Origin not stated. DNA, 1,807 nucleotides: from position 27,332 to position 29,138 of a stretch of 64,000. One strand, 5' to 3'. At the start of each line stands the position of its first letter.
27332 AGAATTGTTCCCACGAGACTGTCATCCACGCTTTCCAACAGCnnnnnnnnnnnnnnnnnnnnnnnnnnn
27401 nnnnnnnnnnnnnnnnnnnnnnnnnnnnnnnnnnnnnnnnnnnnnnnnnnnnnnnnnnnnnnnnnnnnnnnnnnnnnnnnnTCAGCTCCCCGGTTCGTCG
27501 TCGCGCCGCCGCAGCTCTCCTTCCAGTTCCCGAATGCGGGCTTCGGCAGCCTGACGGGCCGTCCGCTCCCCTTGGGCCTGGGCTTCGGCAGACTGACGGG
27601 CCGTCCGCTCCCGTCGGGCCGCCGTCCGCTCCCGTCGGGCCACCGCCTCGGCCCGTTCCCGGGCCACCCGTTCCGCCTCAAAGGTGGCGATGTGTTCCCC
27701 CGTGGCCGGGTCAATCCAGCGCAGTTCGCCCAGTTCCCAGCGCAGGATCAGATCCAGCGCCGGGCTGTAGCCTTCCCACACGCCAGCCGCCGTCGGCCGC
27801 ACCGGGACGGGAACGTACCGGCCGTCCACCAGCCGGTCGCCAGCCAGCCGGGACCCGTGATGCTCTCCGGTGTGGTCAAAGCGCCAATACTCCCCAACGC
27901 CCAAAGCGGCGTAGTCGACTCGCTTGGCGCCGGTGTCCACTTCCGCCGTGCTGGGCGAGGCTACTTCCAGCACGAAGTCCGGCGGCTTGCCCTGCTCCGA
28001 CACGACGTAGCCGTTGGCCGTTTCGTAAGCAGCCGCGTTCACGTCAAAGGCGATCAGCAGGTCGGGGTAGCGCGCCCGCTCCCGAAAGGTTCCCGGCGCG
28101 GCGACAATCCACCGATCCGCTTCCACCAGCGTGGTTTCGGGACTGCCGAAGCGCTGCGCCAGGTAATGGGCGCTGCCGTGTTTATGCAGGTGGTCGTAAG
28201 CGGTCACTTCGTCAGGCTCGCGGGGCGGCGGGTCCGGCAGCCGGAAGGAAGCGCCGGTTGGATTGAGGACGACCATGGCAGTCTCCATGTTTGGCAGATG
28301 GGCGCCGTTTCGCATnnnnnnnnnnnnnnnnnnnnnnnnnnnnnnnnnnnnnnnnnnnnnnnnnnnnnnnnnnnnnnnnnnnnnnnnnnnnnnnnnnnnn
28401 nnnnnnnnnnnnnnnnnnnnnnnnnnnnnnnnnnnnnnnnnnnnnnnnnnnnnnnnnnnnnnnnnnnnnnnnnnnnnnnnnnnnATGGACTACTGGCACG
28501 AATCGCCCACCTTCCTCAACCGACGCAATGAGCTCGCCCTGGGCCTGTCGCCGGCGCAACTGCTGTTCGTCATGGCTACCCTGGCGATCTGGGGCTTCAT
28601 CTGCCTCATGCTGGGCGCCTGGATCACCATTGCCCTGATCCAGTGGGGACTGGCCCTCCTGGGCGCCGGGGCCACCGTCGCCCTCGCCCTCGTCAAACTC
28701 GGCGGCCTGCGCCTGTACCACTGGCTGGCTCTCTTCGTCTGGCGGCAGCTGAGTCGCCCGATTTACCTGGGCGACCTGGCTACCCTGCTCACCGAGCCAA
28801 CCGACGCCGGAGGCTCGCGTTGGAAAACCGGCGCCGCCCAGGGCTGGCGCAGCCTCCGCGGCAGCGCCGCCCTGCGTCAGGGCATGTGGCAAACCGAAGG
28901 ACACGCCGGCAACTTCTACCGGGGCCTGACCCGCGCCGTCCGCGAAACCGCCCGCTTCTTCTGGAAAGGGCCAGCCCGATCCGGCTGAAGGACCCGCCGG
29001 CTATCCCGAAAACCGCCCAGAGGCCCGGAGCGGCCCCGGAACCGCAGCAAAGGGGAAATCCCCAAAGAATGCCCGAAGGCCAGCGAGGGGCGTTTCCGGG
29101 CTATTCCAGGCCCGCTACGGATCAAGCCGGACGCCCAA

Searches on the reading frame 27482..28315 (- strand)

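Call 8: search_protein_families(library=pfam, proteins=[window:27482-28315:-], max_evalue=0.01)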
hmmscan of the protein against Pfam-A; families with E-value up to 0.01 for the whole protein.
window:27482-28315:- (277 aa): 1 family
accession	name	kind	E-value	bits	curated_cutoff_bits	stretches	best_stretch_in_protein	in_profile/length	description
PF05685.18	Uma2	-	5.1e-15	55.8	27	1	78-173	66-152/172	Putative restriction endonuclease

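Call 14: search_protein_families(library=phrogs, proteins=[window:27482-28315:-], max_evalue=0.01)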
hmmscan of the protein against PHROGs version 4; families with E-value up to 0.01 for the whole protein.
window:27482-28315:- (277 aa): 1 family
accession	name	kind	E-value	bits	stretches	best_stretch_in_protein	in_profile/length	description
phrog_16228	-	unknown function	9.2e-07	29.6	1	111-144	100-133/187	-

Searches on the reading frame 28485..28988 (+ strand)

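Call 8: search_protein_families(library=pfam, proteins=[window:28485-28988:+], max_evalue=0.01)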
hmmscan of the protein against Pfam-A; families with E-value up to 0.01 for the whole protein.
window:28485-28988:+ (167 aa): 0 families

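Call 14: search_protein_families(library=phrogs, proteins=[window:28485-28988:+], max_evalue=0.01)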
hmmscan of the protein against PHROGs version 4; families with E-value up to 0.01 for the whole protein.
window:28485-28988:+ (167 aa): 0 families

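Call 103: search_protein_families(library=ncbifam, proteins=[window:28485-28988:+], max_evalue=0.1)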
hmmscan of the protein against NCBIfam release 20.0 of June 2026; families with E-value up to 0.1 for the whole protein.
window:28485-28988:+ (167 aa): 1 family
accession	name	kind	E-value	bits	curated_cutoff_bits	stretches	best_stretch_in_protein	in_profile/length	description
NF042935.1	SCO6880_fam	subfamily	0.0025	16.8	60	1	13-89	9-79/477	SCO6880 family protein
